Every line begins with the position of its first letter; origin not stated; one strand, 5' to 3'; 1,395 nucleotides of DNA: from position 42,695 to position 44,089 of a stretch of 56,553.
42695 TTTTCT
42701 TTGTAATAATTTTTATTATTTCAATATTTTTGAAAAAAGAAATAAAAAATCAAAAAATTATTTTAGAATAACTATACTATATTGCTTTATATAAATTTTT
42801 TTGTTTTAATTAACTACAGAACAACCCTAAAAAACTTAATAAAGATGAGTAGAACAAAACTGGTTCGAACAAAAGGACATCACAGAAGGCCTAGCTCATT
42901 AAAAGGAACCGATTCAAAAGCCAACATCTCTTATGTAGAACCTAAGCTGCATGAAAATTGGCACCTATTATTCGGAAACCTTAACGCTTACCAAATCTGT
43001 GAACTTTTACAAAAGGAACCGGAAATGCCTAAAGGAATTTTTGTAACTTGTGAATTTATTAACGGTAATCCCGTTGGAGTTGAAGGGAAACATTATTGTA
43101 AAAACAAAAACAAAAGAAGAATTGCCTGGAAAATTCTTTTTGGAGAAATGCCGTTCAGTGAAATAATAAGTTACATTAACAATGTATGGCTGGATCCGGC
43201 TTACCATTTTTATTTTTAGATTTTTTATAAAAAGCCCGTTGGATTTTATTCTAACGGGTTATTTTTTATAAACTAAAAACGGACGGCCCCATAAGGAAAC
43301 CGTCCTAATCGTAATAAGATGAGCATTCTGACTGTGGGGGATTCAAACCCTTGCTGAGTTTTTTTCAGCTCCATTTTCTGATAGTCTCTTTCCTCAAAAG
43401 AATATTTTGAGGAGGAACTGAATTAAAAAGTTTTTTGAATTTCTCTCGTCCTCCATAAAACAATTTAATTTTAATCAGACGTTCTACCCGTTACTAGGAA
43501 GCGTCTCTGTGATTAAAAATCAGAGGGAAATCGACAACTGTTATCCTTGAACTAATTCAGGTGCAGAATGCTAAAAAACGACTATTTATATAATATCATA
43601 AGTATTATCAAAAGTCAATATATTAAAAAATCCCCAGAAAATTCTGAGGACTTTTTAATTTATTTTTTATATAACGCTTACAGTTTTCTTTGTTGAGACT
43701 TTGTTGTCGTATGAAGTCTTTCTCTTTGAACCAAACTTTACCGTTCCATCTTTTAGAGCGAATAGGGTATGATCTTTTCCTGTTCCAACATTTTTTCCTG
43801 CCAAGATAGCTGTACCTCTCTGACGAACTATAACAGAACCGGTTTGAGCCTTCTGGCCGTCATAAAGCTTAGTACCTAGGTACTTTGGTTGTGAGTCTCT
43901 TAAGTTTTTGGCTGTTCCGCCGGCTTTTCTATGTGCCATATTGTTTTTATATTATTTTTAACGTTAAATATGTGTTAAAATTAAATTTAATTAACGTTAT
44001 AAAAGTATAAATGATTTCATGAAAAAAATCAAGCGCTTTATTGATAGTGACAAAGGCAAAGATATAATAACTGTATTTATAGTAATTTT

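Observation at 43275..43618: Orphan ~310-nt structured RNA gene with its own promoter and terminator, class not recognisable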

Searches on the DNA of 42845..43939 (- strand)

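Call 4: search_rna_families(source=window, start=43150, end=43750, threshold=evalue, max_evalue=10, show_alignments=5)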
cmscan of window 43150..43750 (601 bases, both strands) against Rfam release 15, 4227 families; matches with E-value up to 10: 29.
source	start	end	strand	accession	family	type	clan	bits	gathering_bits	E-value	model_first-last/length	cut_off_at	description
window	43226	43434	-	RF00515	PyrR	Cis-reg;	-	23.9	54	0.53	1-115/115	no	PyrR binding site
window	43153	43267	+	RF01470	rli38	Gene; sRNA;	-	23.9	49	0.57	1-150/150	no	Listeria sRNA rli38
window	43623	43672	+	RF01096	PK-HAV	Cis-reg;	-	22.3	50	3.1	1-56/56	no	HepA virus 3'-terminal pseudoknot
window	43202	43265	+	RF02846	Ref84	Gene; antisense;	-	21.5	52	3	1-87/87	no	Enterococcus sRNA 84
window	43352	43417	+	RF02843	RefA5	Gene; antisense;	-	20.6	91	0.12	1-68/68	no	Enterococcus sRNA A5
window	43228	43306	-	RF02450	ncr1175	Gene; sRNA;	-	20.6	60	0.29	1-110/110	no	Bacillus sRNA ncr1175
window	43601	43668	-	RF04128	MIR8562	Gene; miRNA;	-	19.7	211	0.3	93-162/242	no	MIR8562 microRNA precursor family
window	43593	43659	+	RF00514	His_leader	Cis-reg; leader;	-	19.4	49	0.95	1-126/126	no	Histidine operon leader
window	43406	43511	-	RF01195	snR52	Gene; snRNA; snoRNA; CD-box;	-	19.3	45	7.1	1-92/92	no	Small nucleolar RNA snR52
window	43617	43664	+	RF04128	MIR8562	Gene; miRNA;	-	19.1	211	0.41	98-145/242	no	MIR8562 microRNA precursor family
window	43618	43736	-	RF01606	plasmodium_snoR31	Gene; snRNA; snoRNA; HACA-box;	-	19.1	60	6.7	1-145/145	no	small nucleolar RNA snoR31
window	43615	43678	-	RF00121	MicC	Gene; sRNA;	-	18.6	90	3.8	1-123/123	no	MicC RNA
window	43162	43271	+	RF00558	L20_leader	Cis-reg; leader;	-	18.5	58.7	0.5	1-127/127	no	Ribosomal protein L20 leader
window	43555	43725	-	RF02546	LSU_trypano_mito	Gene; rRNA;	CL00112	18.4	60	0.095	159-561/561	no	Trypanosomatid mitochondrial large subunit ribosomal RNA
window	43359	43458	-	RF01871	MALAT1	Gene; lncRNA;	-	18.4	70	7.9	1-95/95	no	Metastasis associated lung adenocarcinoma transcript 1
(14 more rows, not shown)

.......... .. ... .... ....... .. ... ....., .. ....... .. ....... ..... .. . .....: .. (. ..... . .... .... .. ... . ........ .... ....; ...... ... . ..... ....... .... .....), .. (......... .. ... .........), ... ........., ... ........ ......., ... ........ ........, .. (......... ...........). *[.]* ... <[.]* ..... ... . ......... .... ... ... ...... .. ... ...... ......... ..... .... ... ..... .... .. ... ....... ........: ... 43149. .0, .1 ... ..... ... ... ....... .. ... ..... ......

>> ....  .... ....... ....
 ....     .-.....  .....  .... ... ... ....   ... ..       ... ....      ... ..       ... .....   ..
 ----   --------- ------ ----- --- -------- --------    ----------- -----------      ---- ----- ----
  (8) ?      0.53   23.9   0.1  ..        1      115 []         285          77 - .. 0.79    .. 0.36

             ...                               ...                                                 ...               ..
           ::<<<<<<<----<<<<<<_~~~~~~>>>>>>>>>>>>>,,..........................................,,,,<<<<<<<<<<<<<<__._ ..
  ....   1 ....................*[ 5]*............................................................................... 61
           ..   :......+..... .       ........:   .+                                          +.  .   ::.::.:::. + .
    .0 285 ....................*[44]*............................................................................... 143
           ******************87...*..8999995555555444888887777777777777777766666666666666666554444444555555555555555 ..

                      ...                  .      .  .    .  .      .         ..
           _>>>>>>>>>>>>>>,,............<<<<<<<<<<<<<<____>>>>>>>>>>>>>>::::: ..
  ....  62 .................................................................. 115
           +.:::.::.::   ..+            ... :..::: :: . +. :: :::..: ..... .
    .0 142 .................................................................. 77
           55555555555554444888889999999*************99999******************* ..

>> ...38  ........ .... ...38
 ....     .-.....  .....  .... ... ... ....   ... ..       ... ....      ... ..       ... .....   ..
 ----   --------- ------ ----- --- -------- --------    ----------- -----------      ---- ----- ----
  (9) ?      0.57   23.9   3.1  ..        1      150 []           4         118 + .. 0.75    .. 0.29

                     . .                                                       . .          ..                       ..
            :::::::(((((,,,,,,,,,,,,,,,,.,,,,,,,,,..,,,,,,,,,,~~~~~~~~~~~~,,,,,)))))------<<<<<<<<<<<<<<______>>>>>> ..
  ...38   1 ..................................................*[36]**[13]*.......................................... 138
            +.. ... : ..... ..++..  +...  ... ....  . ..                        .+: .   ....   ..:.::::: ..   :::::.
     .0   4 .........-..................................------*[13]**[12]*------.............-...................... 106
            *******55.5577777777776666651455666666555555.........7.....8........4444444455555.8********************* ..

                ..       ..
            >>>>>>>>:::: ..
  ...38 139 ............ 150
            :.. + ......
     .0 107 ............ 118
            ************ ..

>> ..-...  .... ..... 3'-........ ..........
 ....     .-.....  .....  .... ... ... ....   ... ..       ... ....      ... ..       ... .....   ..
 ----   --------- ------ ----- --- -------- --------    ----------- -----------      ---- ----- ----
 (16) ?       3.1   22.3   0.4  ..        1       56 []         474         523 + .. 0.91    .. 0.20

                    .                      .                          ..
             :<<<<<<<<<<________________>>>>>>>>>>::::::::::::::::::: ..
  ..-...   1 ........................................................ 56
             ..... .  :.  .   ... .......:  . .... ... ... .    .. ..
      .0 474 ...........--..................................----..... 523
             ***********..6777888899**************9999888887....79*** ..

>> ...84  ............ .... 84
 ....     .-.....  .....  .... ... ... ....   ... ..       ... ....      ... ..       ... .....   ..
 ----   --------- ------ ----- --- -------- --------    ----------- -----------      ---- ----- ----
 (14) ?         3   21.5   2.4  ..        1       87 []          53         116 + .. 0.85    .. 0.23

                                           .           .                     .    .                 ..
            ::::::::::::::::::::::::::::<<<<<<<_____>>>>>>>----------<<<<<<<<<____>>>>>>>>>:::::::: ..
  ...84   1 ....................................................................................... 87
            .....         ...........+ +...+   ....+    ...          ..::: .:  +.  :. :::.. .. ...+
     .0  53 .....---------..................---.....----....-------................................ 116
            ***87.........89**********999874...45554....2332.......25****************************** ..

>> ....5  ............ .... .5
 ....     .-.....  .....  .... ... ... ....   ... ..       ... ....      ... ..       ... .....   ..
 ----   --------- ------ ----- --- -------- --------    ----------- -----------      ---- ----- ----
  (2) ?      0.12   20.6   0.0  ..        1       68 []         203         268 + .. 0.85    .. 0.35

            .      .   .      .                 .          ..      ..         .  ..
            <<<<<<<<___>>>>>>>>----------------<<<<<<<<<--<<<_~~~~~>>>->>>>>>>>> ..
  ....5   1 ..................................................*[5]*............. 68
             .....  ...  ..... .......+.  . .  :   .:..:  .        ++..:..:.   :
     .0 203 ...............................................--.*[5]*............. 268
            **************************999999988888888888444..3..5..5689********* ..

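Call 28: search_rna_families(source=L084, start=1620, end=1916, threshold=evalue, max_evalue=10, show_alignments=3)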
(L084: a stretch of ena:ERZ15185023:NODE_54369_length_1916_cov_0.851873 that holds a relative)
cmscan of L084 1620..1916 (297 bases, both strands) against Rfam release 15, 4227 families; matches with E-value up to 10: 21.
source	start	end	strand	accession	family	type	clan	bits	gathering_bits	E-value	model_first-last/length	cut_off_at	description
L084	1620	1670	+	RF00514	His_leader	Cis-reg; leader;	-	28.9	49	0.0056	69-126/126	5'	Histidine operon leader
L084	1632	1738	-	RF00514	His_leader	Cis-reg; leader;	-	26.3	49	0.019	1-126/126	no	Histidine operon leader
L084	1621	1669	-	RF01096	PK-HAV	Cis-reg;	-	26.1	50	0.27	1-56/56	no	HepA virus 3'-terminal pseudoknot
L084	1620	1676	+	RF00557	L10_leader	Cis-reg; leader;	-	21.2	44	0.17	72-138/138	5'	Ribosomal protein L10 leader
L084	1634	1788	-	RF02452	ncr1575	Gene; sRNA;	-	20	60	1.1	1-212/212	no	Bacillus sRNA ncr1575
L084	1649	1767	+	RF02528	SSRC41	Gene; sRNA;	-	19.9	60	3.4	1-111/111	no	Streptococcus sRNA SSRC41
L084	1621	1677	-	RF03623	mir-1252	Gene; miRNA;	-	19.7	70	0.67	1-65/65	no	mir-1252 microRNA precursor family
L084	1620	1677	+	RF01606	plasmodium_snoR31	Gene; snRNA; snoRNA; HACA-box;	-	19.6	60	2.6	78-145/145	5'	small nucleolar RNA snoR31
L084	1631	1671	+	RF04255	MIR8001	Gene; miRNA;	-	19.3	90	0.32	10-56/67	no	MIR8001 microRNA precursor family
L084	1633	1679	+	RF01096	PK-HAV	Cis-reg;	-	18.3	50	9.7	1-56/56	no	HepA virus 3'-terminal pseudoknot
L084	1635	1669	+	RF03621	MIR4245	Gene; miRNA;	-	18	74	1.1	1-128/128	no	MIR4245 microRNA precursor family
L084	1620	1672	+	RF02315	TtnuHACA8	Gene; snRNA; snoRNA; HACA-box;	-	18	50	1.9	52-130/130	5'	Tetrahymena snoRNA TtnuHACA8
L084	1620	1670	+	RF01859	Phe_leader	Cis-reg; leader;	-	17.9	55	1.3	78-125/125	5'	Phenylalanine leader peptide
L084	1640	1664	+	RF03790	MIR8008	Gene; miRNA;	-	16.2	66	1.2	1-55/55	no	MIR8008 microRNA precursor family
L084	1620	1667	+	RF04178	BTnc005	Gene; sRNA;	-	15.9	174.8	0.18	156-205/205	5'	Bacteroides sRNA BTnc005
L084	1659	1723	+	RF01091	PK-SPCSV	Cis-reg;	-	15.5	36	3.2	1-61/61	no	3'-terminal pseudoknot in SPCSV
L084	1620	1672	+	RF01402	STnc150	Gene; sRNA;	-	14.3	60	0.6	176-267/267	5'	STnc150 Hfq binding RNA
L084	1633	1669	+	RF03664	MIR6288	Gene; miRNA;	-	14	74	6.2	25-68/92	no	MIR6288 microRNA precursor family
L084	1620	1668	+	RF04315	manA-II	Cis-reg;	-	13.6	100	7.2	94-147/147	5'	manA_II ncRNA motif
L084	1620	1672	+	RF01769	greA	Cis-reg; leader;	-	13.3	60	5.4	68-124/124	5'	Enterobacteria greA leader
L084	1689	1758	+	RF01402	STnc150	Gene; sRNA;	-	13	60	1.2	1-267/267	no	STnc150 Hfq binding RNA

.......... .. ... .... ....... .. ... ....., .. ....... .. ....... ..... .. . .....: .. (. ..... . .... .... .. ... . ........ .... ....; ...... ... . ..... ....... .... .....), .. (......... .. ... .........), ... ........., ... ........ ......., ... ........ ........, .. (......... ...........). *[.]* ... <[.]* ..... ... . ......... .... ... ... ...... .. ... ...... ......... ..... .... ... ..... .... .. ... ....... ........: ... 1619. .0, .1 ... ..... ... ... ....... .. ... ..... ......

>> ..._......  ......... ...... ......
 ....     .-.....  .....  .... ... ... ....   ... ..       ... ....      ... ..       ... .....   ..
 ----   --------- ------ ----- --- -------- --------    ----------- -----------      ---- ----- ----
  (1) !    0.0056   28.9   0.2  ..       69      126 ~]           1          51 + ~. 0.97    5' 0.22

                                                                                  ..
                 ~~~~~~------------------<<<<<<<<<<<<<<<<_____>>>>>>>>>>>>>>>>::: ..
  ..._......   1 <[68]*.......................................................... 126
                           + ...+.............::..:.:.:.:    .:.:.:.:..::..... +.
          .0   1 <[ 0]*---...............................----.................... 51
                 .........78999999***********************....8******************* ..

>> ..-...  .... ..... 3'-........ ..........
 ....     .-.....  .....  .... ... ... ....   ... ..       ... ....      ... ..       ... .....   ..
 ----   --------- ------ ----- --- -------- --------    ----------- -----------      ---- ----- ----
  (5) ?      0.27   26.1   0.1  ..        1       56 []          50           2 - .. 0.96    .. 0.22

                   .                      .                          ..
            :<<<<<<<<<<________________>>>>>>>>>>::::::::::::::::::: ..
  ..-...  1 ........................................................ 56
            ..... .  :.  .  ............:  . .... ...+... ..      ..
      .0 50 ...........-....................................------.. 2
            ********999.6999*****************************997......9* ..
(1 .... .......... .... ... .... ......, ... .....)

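Call 37: search_dna_similar(query=window:43270-43620:-, collection=phages, mode=distant, max_evalue=1)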
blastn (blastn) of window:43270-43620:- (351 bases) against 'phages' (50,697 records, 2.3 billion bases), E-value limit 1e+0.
Records with a match: 4; places in all: 4; records where one place covers at least 80% of the query: 0.
Best place of each record, by identity: 80-90% 4.
By first word of the organism name: Staphylococcus 2; Listeria 2.
By host as written in the record: Staphylococcus aureus 2; Listeria monocytogenes 2.
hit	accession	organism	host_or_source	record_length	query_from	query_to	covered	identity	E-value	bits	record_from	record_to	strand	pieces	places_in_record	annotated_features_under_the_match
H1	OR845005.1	Staphylococcus phage SA 1306 Kay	Staphylococcus aureus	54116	1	46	13%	83.0%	1e-1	43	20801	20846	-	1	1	record has no annotation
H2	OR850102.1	Staphylococcus phage SA 1298 Kay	Staphylococcus aureus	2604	1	46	13%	83.0%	1e-1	43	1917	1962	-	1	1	record has no annotation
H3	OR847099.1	Listeria phage LM 4-11-1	Listeria monocytogenes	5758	199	238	11%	85.4%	3e-1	41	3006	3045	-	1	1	record has no annotation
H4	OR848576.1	Listeria phage LM 4-14-1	Listeria monocytogenes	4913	199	238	11%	85.4%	3e-1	41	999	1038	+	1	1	record has no annotation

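Call 38: search_dna_similar(query=window:43270-43620:-, collection=plasmids, mode=distant, max_evalue=1)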
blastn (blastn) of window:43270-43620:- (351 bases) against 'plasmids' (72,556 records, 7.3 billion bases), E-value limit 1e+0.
Records with a match: 2; places in all: 2; records where one place covers at least 80% of the query: 0.
Best place of each record, by identity: 80-90% 2.
By first word of the organism name: Priestia 1; Clostridioides 1.
By predicted mobility (MOB-suite, as given by PLSDB): mobilizable 1; non-mobilizable 1.
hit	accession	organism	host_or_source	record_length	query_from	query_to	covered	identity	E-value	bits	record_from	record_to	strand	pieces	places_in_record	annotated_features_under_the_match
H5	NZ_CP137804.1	Priestia megaterium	Bacillus megaterium assembly,Arshan ...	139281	190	232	12%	83.7%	9e-2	45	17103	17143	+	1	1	M20 family metallopeptidase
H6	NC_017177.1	Clostridioides difficile BI1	Homo sapiens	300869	2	37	10%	86.1%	3e-1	44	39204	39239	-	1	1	none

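Call 54: build_rna_model(alignment_id=A2, structure=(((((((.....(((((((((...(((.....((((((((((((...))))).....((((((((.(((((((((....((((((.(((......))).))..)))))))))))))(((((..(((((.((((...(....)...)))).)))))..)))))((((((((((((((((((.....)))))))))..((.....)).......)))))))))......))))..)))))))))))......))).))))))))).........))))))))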
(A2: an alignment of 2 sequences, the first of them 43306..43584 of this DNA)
Model R1 built from alignment A2 (2 sequences, 279 columns); structure: as given.
model positions 279; base pairs 92; branch points 4; effective number of sequences 0.68; information 0.591 bits per position. Calibrated on 0.2 Mb of random sequence (short: E-values are rough).
structure used (alignment columns):
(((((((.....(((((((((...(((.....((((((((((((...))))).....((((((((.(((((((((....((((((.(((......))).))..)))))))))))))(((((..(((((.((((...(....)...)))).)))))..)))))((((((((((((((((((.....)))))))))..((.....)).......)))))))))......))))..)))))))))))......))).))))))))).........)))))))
